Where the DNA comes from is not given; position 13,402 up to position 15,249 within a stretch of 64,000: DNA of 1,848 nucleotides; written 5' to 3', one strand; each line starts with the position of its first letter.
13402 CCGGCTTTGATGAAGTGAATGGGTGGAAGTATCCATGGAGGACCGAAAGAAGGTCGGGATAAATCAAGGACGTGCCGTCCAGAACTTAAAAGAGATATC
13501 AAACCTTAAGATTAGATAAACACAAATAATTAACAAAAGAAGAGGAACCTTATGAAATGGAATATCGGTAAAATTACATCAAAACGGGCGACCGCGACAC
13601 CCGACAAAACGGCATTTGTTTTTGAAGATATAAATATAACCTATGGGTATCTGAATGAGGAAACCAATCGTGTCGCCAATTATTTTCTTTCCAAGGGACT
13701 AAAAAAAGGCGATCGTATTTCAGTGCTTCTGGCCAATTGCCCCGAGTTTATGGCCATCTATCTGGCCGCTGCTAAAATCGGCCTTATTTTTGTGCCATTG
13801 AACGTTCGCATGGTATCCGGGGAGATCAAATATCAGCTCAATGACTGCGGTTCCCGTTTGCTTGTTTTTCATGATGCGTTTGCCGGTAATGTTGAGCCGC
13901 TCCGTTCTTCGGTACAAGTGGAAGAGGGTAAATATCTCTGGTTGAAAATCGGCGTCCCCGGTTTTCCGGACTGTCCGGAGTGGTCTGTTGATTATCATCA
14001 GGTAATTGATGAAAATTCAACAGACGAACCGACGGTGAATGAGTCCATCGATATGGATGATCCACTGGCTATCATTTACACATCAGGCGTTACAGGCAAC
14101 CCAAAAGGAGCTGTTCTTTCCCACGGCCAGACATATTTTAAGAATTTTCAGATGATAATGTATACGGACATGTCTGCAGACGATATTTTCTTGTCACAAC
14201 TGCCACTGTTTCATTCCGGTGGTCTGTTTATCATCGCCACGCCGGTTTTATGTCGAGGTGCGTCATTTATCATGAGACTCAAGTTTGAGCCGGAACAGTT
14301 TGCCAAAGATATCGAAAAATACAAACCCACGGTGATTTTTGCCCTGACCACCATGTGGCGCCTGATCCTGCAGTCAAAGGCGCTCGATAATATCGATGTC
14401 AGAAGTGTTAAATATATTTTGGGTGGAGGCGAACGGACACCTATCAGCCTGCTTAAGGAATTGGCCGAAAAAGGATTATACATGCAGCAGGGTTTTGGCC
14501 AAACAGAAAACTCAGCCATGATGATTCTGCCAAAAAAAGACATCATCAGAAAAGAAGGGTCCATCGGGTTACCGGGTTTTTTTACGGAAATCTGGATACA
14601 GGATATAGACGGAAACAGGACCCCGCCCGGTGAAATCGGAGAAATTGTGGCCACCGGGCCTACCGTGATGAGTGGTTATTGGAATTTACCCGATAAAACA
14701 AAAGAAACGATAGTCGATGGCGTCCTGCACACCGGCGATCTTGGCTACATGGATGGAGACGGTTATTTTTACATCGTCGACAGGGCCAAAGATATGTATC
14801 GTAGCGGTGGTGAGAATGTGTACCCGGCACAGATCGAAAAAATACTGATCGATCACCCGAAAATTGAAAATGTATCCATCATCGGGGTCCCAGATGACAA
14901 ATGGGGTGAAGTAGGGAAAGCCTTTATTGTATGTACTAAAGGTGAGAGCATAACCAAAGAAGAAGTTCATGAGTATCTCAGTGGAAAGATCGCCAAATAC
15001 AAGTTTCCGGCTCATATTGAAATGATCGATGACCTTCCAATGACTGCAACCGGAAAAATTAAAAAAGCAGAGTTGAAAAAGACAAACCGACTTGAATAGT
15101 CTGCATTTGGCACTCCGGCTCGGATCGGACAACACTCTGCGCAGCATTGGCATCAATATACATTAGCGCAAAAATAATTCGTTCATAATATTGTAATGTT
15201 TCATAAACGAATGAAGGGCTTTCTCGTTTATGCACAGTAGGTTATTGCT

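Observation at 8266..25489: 17-kb TetR / TRAP / CoA-ligase / split B12-mutase / PrpD / beta-oxidation cluster with no acyl-CoA dehydrogenase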

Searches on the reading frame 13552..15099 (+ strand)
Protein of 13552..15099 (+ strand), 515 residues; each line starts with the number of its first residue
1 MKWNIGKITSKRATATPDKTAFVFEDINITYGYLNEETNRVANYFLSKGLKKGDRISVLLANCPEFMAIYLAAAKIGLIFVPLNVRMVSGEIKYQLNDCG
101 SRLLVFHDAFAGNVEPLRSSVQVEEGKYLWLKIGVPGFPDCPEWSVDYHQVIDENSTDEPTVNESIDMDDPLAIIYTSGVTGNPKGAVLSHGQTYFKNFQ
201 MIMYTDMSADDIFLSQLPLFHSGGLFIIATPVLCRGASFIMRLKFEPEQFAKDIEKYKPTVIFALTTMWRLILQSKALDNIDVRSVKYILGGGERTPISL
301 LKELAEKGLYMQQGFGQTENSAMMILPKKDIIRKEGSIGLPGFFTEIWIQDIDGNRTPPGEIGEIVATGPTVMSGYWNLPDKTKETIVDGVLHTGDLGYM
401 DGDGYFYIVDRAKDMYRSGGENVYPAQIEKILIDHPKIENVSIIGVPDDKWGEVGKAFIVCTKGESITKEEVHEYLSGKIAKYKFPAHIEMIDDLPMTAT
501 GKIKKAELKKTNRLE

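Call 3: search_protein_families(library=pfam, proteins=[window:13552-15099:+])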
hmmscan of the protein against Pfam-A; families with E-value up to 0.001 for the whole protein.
window:13552-15099:+ (515 aa): 2 families
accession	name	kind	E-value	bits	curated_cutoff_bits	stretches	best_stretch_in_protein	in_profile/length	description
PF00501.34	AMP-binding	-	5.6e-86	289.2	29.9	1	11-377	3-384/384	AMP-binding enzyme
PF13193.12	AMP-binding_C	-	4e-18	66.5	24.5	1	427-502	1-76/76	AMP-binding enzyme C-terminal domain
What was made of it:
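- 13552..15099 (+): AMP-forming acyl-CoA ligase (AssK-like). Predicted alkylsuccinate-CoA ligase. PF00501/PF13193 (call 3).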

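Call 5: search_protein_families(library=ncbifam, proteins=[window:13552-15099:+], max_evalue=0.00001)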
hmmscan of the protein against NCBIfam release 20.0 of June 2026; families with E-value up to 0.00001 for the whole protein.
window:13552-15099:+ (515 aa): 105 families (the best 25 are shown)
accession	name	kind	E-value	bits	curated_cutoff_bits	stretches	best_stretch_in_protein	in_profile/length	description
NF004837.0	PRK06187.1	subfamily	5.7e-141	470.4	476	1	2-511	7-521/531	long-chain-fatty-acid--CoA ligase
NF005307.0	PRK06839.1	equivalog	1.2e-126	423.2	748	1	9-511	8-492/496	o-succinylbenzoate--CoA ligase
NF006182.0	PRK08316.1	subfamily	3e-117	392.3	663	1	3-511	11-516/523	fatty acyl-CoA synthetase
NF002966.0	PRK03640.1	equivalog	5e-108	361.8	556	2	146-512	119-480/483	o-succinylbenzoate--CoA ligase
NF005676.0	PRK07470.1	equivalog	4.5e-102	342.4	774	1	4-510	21-527/544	acyl-CoA synthetase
NF052269.1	Staph_lig_FadD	equivalog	4.2e-98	328.9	650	1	11-511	8-492/499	long-chain-fatty-acid--CoA ligase FadD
NF006572.0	PRK09088.1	equivalog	1.6e-97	327.2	696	2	146-511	117-486/491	acyl-CoA synthetase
NF009233.0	PRK12583.1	subfamily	2.9e-95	319.8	832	2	161-510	193-548/558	fatty acid CoA ligase family protein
NF005947.1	PRK08008.1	equivalog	1.3e-94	317.7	651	1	8-509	12-518/518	crotonobetaine/carnitine-CoA ligase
NF006181.0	PRK08314.1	subfamily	1.3e-94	317.5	705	1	12-512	33-554/563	long-chain-fatty-acid--CoA ligase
NF005857.1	PRK07786.1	exception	7.5e-94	315.1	733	1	10-510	16-510/513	fatty-acid--CoA ligase FadD5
NF005801.1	PRK07656.1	equivalog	1.1e-91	307.9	657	1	8-509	6-500/500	FadD3 family acyl-CoA ligase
NF005702.0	PRK07514.1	subfamily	2.8e-89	299.8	558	1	13-511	13-499/506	malonyl-CoA synthase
TIGR01923.1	menE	equivalog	4.9e-88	295.9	330.15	1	30-508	1-442/442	o-succinylbenzoate--CoA ligase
NF004797.0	PRK06145.1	equivalog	6e-87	292.1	850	1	12-509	11-492/499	acyl-CoA synthetase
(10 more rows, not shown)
